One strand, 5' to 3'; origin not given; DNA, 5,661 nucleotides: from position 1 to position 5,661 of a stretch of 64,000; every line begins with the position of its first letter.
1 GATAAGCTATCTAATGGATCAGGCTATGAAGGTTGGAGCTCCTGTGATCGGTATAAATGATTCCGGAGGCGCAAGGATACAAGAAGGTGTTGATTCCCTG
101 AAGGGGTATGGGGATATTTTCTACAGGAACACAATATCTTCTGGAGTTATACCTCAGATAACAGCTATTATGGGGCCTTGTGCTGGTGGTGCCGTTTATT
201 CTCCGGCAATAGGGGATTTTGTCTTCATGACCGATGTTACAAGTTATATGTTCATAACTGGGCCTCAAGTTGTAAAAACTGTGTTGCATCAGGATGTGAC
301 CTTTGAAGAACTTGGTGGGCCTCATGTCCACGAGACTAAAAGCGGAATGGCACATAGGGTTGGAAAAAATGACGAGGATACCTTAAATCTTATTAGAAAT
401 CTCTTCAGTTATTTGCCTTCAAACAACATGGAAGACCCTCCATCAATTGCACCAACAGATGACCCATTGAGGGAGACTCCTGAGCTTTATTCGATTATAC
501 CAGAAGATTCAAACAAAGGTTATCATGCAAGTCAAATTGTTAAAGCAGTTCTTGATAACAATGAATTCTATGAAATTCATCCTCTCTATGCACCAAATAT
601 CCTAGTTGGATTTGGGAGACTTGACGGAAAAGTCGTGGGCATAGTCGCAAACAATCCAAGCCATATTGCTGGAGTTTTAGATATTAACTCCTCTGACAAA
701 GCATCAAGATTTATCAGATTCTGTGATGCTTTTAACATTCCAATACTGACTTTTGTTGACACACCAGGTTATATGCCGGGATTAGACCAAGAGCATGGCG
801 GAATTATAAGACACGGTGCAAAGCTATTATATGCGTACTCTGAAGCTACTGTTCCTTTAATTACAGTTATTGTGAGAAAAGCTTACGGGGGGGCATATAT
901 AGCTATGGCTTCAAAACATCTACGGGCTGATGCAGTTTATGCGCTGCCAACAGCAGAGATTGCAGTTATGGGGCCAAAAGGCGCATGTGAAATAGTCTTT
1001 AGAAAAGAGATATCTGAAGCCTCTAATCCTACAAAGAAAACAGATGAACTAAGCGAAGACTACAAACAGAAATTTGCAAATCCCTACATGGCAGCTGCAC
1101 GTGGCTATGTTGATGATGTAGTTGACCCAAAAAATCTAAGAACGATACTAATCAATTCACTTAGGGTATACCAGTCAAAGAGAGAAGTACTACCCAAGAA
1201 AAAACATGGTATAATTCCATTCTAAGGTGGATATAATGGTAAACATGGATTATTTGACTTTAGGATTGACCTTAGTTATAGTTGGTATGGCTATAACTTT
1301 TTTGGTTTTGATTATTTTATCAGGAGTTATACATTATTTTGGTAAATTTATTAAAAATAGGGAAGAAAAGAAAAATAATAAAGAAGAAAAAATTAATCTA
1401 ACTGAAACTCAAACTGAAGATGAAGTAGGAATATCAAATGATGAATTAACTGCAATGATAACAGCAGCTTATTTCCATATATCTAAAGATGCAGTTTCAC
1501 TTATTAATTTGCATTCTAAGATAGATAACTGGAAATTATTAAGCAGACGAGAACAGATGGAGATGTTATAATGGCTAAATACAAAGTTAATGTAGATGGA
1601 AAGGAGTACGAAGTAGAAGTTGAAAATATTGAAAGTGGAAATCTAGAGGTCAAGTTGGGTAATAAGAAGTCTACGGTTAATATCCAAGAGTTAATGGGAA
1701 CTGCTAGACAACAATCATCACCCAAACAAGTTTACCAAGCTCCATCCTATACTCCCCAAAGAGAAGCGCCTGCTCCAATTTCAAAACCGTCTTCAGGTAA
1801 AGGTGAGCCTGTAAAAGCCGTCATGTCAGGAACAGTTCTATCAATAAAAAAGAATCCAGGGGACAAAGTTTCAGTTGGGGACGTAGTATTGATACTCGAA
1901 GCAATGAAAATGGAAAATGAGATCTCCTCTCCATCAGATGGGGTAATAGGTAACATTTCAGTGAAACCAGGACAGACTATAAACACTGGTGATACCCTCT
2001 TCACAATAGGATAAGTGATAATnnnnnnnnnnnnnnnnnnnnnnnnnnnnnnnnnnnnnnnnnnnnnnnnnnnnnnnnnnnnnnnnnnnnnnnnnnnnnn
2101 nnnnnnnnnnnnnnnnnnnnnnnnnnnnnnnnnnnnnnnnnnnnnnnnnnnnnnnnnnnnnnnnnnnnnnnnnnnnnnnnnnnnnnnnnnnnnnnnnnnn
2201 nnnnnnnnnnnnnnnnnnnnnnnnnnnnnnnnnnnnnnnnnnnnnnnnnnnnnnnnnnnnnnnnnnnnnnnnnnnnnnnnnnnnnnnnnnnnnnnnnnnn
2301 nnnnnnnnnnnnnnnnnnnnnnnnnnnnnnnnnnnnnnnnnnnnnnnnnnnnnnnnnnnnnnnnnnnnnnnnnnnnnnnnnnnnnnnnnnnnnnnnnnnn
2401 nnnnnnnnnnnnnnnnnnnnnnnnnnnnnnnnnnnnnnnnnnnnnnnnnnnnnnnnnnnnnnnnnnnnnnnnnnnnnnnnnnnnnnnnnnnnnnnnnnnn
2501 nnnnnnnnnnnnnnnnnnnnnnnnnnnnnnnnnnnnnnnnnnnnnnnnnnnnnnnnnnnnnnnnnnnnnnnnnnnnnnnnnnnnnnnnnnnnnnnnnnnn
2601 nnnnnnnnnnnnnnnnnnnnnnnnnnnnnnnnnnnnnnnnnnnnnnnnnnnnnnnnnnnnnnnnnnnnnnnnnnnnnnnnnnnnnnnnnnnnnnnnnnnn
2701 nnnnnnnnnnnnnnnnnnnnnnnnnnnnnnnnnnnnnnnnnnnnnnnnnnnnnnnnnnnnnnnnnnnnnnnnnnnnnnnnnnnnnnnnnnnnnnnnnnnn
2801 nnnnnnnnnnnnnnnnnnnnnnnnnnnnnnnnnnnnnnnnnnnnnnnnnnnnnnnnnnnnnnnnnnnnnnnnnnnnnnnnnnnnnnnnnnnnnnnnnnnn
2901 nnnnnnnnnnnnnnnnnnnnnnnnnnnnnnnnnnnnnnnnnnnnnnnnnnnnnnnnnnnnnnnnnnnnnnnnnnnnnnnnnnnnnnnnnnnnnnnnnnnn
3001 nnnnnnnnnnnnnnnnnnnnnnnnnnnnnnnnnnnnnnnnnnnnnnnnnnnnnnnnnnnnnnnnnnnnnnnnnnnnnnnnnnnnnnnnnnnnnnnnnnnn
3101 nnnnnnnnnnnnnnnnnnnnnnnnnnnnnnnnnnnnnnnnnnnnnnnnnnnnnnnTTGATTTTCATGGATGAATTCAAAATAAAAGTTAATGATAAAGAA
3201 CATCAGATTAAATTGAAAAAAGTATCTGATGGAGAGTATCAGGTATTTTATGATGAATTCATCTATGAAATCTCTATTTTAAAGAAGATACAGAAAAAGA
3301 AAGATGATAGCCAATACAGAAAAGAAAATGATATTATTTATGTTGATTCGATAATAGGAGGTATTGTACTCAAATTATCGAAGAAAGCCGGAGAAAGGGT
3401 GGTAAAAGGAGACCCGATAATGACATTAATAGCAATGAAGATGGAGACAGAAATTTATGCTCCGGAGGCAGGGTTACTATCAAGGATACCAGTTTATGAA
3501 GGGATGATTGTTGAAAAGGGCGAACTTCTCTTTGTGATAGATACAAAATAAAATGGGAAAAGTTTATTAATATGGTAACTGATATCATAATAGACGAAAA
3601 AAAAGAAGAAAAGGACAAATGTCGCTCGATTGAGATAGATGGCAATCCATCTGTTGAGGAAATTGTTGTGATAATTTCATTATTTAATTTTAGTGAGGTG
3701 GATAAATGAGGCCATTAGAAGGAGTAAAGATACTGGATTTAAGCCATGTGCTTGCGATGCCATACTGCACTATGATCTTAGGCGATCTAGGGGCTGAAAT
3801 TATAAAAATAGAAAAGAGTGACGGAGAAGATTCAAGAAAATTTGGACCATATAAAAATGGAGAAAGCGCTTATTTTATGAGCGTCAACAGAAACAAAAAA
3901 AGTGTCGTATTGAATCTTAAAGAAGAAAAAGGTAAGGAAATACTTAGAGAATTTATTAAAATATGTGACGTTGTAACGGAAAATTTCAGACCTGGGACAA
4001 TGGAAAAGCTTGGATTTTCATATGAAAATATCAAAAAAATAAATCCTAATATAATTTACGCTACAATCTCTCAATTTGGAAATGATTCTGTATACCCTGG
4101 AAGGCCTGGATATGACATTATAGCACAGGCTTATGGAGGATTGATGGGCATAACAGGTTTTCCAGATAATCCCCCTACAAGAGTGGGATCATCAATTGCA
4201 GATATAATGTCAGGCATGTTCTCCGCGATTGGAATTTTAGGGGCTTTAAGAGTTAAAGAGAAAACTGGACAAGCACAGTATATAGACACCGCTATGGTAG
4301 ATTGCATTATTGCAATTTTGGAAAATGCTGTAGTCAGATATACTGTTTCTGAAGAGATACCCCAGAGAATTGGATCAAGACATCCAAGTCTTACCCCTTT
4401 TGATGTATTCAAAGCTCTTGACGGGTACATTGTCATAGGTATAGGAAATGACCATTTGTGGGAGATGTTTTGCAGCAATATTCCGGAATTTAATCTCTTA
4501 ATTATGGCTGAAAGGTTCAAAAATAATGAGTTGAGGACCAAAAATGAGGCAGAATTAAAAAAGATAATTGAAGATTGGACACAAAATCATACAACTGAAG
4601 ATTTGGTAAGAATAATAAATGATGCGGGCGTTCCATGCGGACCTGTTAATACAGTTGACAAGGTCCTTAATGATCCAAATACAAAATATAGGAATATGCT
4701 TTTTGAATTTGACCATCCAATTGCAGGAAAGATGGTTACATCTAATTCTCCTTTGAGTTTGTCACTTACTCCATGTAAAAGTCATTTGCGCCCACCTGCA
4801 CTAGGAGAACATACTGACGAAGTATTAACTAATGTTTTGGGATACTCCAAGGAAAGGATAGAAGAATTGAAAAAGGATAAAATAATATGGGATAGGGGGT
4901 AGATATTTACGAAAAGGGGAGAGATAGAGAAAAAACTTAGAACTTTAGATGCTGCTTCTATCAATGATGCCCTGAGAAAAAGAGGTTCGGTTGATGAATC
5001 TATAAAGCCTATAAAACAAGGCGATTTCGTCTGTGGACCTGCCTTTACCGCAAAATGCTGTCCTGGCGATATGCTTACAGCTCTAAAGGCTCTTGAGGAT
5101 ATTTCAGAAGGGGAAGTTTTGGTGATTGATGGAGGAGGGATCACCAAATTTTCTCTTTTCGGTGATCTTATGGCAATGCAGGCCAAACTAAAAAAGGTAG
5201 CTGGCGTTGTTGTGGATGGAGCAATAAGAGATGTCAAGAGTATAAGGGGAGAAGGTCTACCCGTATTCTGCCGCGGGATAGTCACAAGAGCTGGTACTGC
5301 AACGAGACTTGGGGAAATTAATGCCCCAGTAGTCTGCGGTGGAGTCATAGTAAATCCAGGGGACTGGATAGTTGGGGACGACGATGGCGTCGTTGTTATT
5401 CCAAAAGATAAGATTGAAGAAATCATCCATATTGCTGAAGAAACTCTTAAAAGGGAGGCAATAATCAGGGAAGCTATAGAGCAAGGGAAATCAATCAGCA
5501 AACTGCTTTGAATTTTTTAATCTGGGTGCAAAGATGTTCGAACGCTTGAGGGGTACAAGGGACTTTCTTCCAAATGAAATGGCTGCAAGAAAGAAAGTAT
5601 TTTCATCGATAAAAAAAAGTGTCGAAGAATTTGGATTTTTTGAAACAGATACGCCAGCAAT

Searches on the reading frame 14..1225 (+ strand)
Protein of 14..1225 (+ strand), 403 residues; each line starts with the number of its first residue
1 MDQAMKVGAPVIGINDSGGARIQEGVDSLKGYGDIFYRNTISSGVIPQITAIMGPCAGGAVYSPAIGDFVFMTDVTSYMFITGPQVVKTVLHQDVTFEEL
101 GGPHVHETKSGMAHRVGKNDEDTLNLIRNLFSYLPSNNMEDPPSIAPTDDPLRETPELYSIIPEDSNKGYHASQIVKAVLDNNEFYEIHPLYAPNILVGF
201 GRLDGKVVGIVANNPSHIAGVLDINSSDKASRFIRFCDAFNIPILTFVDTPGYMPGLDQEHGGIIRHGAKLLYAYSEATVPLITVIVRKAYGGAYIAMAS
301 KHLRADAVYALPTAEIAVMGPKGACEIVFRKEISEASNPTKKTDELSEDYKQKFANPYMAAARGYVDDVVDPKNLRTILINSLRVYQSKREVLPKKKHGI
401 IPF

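Call 36: search_protein_families(library=ncbifam, proteins=[window:14-1225:+], max_evalue=0.001)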
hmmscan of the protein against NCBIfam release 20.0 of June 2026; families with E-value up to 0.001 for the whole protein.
window:14-1225:+ (403 aa): 7 families
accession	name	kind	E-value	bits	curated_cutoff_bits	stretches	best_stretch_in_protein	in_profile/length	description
TIGR01117.1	mmdA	subfamily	1.1e-206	687.6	998.8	1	1-402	110-511/512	methylmalonyl-CoA decarboxylase subunit alpha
NF004344.0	PRK05724.1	equivalog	5.6e-18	65.2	357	1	228-332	138-238/319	acetyl-CoA carboxylase carboxyltransferase subunit alpha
NF041504.1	AccA_sub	subfamily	1.3e-17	64.1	300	1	196-333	41-182/257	carboxyltransferase subunit alpha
NF008971.0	PRK12319.1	equivalog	9.4e-16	58.2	406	1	226-332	83-185/256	acetyl-CoA carboxylase carboxyl transferase subunit alpha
TIGR00513.1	accA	equivalog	1.1e-14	54.6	319.3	1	227-331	137-237/321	acetyl-CoA carboxylase carboxyl transferase subunit alpha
TIGR03134.1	malonate_gamma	equivalog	1.9e-11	44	237.15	1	174-330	4-171/258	biotin-independent malonate decarboxylase subunit gamma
TIGR00515.1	accD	equivalog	3.2e-07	30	317.45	1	2-94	149-242/285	acetyl-CoA carboxylase, carboxyltransferase subunit beta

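Call 37: search_protein_families(library=pfam, proteins=[window:14-1225:+], max_evalue=0.01)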
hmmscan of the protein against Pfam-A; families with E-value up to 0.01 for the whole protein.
window:14-1225:+ (403 aa): 3 families
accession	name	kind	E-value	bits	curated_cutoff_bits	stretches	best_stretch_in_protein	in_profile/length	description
PF01039.27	Carboxyl_trans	-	1.1e-160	536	22.3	1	1-401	85-493/493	Carboxyl transferase domain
PF03255.19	ACCA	-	2.3e-18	66.9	23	1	228-333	134-235/310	Acetyl co-enzyme A carboxylase carboxyltransferase-like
PF06833.16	MdcE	-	2.2e-07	31.3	32.7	1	242-334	28-119/196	Malonate decarboxylase gamma subunit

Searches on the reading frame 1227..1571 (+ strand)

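Call 36: search_protein_families(library=ncbifam, proteins=[window:1227-1571:+], max_evalue=0.001)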
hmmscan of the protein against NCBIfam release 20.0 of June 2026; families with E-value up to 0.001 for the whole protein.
window:1227-1571:+ (114 aa): 3 families
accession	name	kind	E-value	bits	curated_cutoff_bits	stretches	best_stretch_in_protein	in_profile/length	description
TIGR01195.1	oadG_fam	subfamily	1.3e-10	41.7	36.05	1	10-81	4-75/84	sodium pump decarboxylases, gamma subunit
NF040909.1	OadG_rel_small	subfamily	1.2e-05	25.3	25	1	10-41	2-33/37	OadG-related small transporter subunit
NF003004.0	PRK03814.1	equivalog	0.00079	19.7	84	1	10-81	8-75/86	oxaloacetate decarboxylase subunit gamma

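Call 37: search_protein_families(library=pfam, proteins=[window:1227-1571:+], max_evalue=0.01)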
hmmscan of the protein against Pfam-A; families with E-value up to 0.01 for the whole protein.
window:1227-1571:+ (114 aa): 3 families
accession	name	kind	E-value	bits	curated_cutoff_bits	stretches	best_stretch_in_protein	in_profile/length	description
PF04277.18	OAD_gamma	-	2.2e-15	57.5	27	1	13-81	3-71/76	Oxaloacetate decarboxylase, gamma chain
PF06305.16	LapA_dom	-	0.0025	18.1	28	1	11-53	16-58/64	Lipopolysaccharide assembly protein A domain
PF06837.17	Fijivirus_P9-2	-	0.0029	17.8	27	1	9-68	80-139/178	Fijivirus P9-2 protein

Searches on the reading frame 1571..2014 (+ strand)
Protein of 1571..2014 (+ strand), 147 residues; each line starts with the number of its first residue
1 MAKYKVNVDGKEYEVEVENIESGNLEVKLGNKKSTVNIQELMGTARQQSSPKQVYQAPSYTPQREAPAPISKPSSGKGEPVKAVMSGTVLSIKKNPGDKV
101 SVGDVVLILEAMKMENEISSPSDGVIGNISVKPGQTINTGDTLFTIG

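Call 36: search_protein_families(library=ncbifam, proteins=[window:1571-2014:+], max_evalue=0.001)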
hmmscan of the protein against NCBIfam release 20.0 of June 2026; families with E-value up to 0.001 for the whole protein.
window:1571-2014:+ (147 aa): 23 families
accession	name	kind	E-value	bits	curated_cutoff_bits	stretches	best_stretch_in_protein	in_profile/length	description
NF004173.0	PRK05641.1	equivalog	1.6e-32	113.2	199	1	1-147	1-153/153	putative acetyl-CoA carboxylase biotin carboxyl carrier protein subunit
NF005117.0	PRK06549.1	equivalog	9.3e-28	97.4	159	1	2-146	3-129/130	acetyl-CoA carboxylase biotin carboxyl carrier protein subunit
NF010643.0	PRK14040.1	subfamily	7.8e-23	80.8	892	1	3-146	481-594/595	oxaloacetate decarboxylase subunit alpha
NF006761.0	PRK09282.1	domain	1.6e-22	79.8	402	1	3-146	466-589/591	pyruvate carboxylase subunit B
NF047903.1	MmDecMmdC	equivalog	5.2e-20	72.2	200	1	1-147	1-132/132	methylmalonyl-CoA decarboxylase subunit gamma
TIGR01108.1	oadA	equivalog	1.7e-19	69.7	756.5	1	19-143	469-582/582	sodium-extruding oxaloacetate decarboxylase subunit alpha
TIGR01235.1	pyruv_carbox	equivalog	5.3e-15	54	1114.45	1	72-146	1068-1142/1143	pyruvate carboxylase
NF009554.0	PRK12999.1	equivalog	7.5e-15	53.8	965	1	10-146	1013-1145/1147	pyruvate carboxylase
NF004547.1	PRK05889.1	equivalog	4.8e-14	52.3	75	1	79-145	3-69/71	biotin/lipoyl-binding carrier protein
TIGR02712.1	urea_carbox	equivalog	7.5e-14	50.4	1303.85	1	22-146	1074-1200/1201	urea carboxylase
NF006079.0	PRK08225.1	equivalog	4.2e-13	49.1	95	1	81-146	4-69/70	acetyl-CoA carboxylase biotin carboxyl carrier protein subunit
TIGR00531.1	BCCP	equivalog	1.9e-11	44.7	115.2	1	19-146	22-154/156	acetyl-CoA carboxylase biotin carboxyl carrier protein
TIGR01347.1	sucB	equivalog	8.8e-11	41.6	378.65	1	83-146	11-74/404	dihydrolipoyllysine-residue succinyltransferase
NF010645.0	PRK14042.1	equivalog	3.2e-10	39.4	1182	1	81-144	528-591/596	pyruvate carboxylase subunit B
NF004309.0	PRK05704.1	equivalog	3.7e-10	39.7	449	1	83-146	13-76/408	2-oxoglutarate dehydrogenase complex dihydrolipoyllysine-residue succinyltransferase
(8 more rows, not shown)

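Call 37: search_protein_families(library=pfam, proteins=[window:1571-2014:+], max_evalue=0.01)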
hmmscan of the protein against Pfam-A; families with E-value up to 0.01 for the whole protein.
window:1571-2014:+ (147 aa): 6 families
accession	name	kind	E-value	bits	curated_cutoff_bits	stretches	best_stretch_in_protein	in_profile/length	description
PF00364.28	Biotin_lipoyl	-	4.7e-20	71.6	22.1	1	83-146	11-73/73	Biotin-requiring enzyme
PF13437.12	HlyD_3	-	2.7e-08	34.9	22.2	1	118-146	2-30/106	HlyD family secretion protein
PF13533.13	Biotin_lipoyl_2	-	5.1e-08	33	29.8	1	117-146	2-31/32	Biotin-lipoyl like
PF16576.10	HlyD_D23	-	1.8e-05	24.6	30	1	115-146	108-139/214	Barrel-sandwich domain of CusB or HlyD membrane-fusion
PF01551.29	Peptidase_M23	-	0.00026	21.6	28.7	1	76-144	11-70/96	Peptidase family M23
PF07831.19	PYNP_C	-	0.0075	16.3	27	0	90-109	34-53/75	Pyrimidine nucleoside phosphorylase C-terminal domain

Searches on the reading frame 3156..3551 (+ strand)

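Call 36: search_protein_families(library=ncbifam, proteins=[window:3156-3551:+], max_evalue=0.001)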
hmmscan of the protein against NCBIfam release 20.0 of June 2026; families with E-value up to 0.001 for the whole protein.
window:3156-3551:+ (131 aa): 21 families
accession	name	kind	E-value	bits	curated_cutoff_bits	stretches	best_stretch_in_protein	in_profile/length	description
NF006761.0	PRK09282.1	domain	2.3e-15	56.1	402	1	5-129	465-590/591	pyruvate carboxylase subunit B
NF010643.0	PRK14040.1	subfamily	2.8e-12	45.9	892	1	36-128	501-594/595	oxaloacetate decarboxylase subunit alpha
NF005117.0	PRK06549.1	equivalog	4.5e-12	46.7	159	1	62-128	63-129/130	acetyl-CoA carboxylase biotin carboxyl carrier protein subunit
TIGR01235.1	pyruv_carbox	equivalog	6.1e-12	43.9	1114.45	1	21-128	1032-1142/1143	pyruvate carboxylase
NF009554.0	PRK12999.1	equivalog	7.1e-12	44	965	1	37-129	1053-1146/1147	pyruvate carboxylase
TIGR02712.1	urea_carbox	equivalog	2.5e-11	42.1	1303.85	1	42-128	1114-1200/1201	urea carboxylase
NF004173.0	PRK05641.1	equivalog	6.8e-11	42.9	199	1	65-125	89-149/153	putative acetyl-CoA carboxylase biotin carboxyl carrier protein subunit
NF004547.1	PRK05889.1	equivalog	1.3e-10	41.3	75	1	70-129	12-71/71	biotin/lipoyl-binding carrier protein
TIGR01108.1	oadA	equivalog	4.5e-10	38.6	756.5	1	46-125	503-582/582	sodium-extruding oxaloacetate decarboxylase subunit alpha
NF006079.0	PRK08225.1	equivalog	4.6e-10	39.4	95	1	65-128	6-69/70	acetyl-CoA carboxylase biotin carboxyl carrier protein subunit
TIGR01347.1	sucB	equivalog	5.4e-07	29.1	378.65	1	64-129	10-75/404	dihydrolipoyllysine-residue succinyltransferase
TIGR01730.1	RND_mfp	subfamily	6.9e-07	28.5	94.9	0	96-130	25-59/322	efflux RND transporter periplasmic adaptor subunit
NF004309.0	PRK05704.1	equivalog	7.7e-07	28.8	449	1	64-130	12-78/408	2-oxoglutarate dehydrogenase complex dihydrolipoyllysine-residue succinyltransferase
NF008814.0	PRK11854.1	equivalog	9.5e-07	27.6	722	1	70-130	16-76/637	pyruvate dehydrogenase complex dihydrolipoyllysine-residue acetyltransferase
NF047903.1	MmDecMmdC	equivalog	1.1e-06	29.1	200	1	65-128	68-131/132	methylmalonyl-CoA decarboxylase subunit gamma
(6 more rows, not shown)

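Call 37: search_protein_families(library=pfam, proteins=[window:3156-3551:+], max_evalue=0.01)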
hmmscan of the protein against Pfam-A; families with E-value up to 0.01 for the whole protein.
window:3156-3551:+ (131 aa): 5 families
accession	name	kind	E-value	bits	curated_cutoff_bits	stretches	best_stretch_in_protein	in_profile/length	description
PF00364.28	Biotin_lipoyl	-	1.1e-13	51.2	22.1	1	69-128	15-73/73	Biotin-requiring enzyme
PF13533.13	Biotin_lipoyl_2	-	5.1e-08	33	29.8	1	104-129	7-32/32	Biotin-lipoyl like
PF16576.10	HlyD_D23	-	2.2e-05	24.3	30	0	96-128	107-139/214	Barrel-sandwich domain of CusB or HlyD membrane-fusion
PF13437.12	HlyD_3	-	4.1e-05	24.7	22.2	0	65-93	4-32/106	HlyD family secretion protein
PF07831.19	PYNP_C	-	0.00026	21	27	1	72-97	34-59/75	Pyrimidine nucleoside phosphorylase C-terminal domain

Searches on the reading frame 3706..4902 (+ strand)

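Call 36: search_protein_families(library=ncbifam, proteins=[window:3706-4902:+], max_evalue=0.001)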
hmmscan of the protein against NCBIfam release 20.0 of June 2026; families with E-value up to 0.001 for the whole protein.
window:3706-4902:+ (398 aa): 7 families
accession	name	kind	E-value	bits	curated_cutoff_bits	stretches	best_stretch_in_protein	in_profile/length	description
NF041294.1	Scnl_mescCoAtase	equivalog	7.2e-103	344.6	700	1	1-374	1-380/381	succinyl-CoA:mesaconate CoA-transferase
NF008511.0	PRK11430.1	equivalog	9.3e-99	331.1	522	1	3-363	9-363/381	CoA:oxalate CoA-transferase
NF052585.1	SucGlutTfsCaiB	equivalog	5.7e-96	321.5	750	1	2-377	6-388/394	succinate--glutarate CoA-transferase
NF003809.0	PRK05398.1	subfamily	2e-86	290.2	442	2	2-204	3-207/416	formyl-CoA transferase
TIGR03253.1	oxalate_frc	equivalog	6.3e-85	285.4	504.2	2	2-204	2-206/416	formyl-CoA transferase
NF002914.1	PRK03525.1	equivalog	2.2e-39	135.5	413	1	3-392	9-395/400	L-carnitine CoA-transferase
TIGR04253.1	mesacon_CoA_iso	equivalog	1.4e-27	96.7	725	1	4-394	3-400/403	2-methylfumaryl-CoA isomerase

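Call 37: search_protein_families(library=pfam, proteins=[window:3706-4902:+], max_evalue=0.01)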
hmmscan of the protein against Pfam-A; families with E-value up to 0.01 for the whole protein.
window:3706-4902:+ (398 aa): 1 family
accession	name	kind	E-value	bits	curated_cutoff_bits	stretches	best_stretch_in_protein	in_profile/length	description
PF02515.22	CoA_transf_3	-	1.1e-122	410.1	23.3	1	4-370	1-366/366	CoA-transferase family III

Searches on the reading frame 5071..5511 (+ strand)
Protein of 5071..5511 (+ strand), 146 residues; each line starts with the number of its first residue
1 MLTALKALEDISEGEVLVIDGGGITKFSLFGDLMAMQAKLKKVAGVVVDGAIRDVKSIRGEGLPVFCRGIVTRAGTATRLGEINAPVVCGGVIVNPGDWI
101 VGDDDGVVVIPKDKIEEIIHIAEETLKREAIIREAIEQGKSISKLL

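Call 36: search_protein_families(library=ncbifam, proteins=[window:5071-5511:+], max_evalue=0.001)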
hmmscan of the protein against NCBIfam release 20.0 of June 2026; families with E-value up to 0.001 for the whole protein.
window:5071-5511:+ (146 aa): 10 families
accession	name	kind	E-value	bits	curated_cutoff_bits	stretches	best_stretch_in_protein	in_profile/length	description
NF004850.0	PRK06201.1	subfamily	1.8e-42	145.4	231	1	2-141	69-208/222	hypothetical protein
NF005442.0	PRK07028.1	equivalog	3.7e-38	131.2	593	1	5-145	281-420/430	bifunctional hexulose-6-phosphate synthase/ribonuclease regulator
NF006093.0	PRK08245.1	subfamily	5.3e-38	130.8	208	1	6-145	80-220/240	hypothetical protein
NF006731.0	PRK09262.1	equivalog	4.7e-30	104.8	179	1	7-140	75-208/229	4-carboxy-4-hydroxy-2-oxoadipate aldolase/oxaloacetate decarboxylase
NF009399.0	PRK12764.1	equivalog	5.6e-28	98.2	444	1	6-144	339-478/501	fumarylacetoacetate hydrolase family protein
TIGR02798.1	ligK_PcmE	equivalog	2.3e-27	96.1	304.5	1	7-139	69-201/222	4-carboxy-4-hydroxy-2-oxoadipate aldolase/oxaloacetate decarboxylase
NF006875.0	PRK09372.1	equivalog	1.3e-21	77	136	1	6-113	50-157/161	ribonuclease E activity regulator RraA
TIGR01935.1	NOT-MenG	subfamily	8.7e-20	71.1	123.8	1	7-109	47-149/150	RraA family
NF009134.0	PRK12487.1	equivalog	7.2e-18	64.8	196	1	8-110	52-154/161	putative 4-hydroxy-4-methyl-2-oxoglutarate aldolase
TIGR02998.1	RraA_entero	equivalog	2.1e-11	44.2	241.25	1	8-110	52-154/161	ribonuclease E activity regulator RraA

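Call 37: search_protein_families(library=pfam, proteins=[window:5071-5511:+], max_evalue=0.01)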
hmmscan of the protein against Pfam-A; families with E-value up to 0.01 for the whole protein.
window:5071-5511:+ (146 aa): 1 family
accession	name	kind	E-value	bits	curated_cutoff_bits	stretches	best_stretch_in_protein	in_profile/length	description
PF03737.21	RraA-like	-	4.5e-35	121.5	24.5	1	5-109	47-152/152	Aldolase/RraA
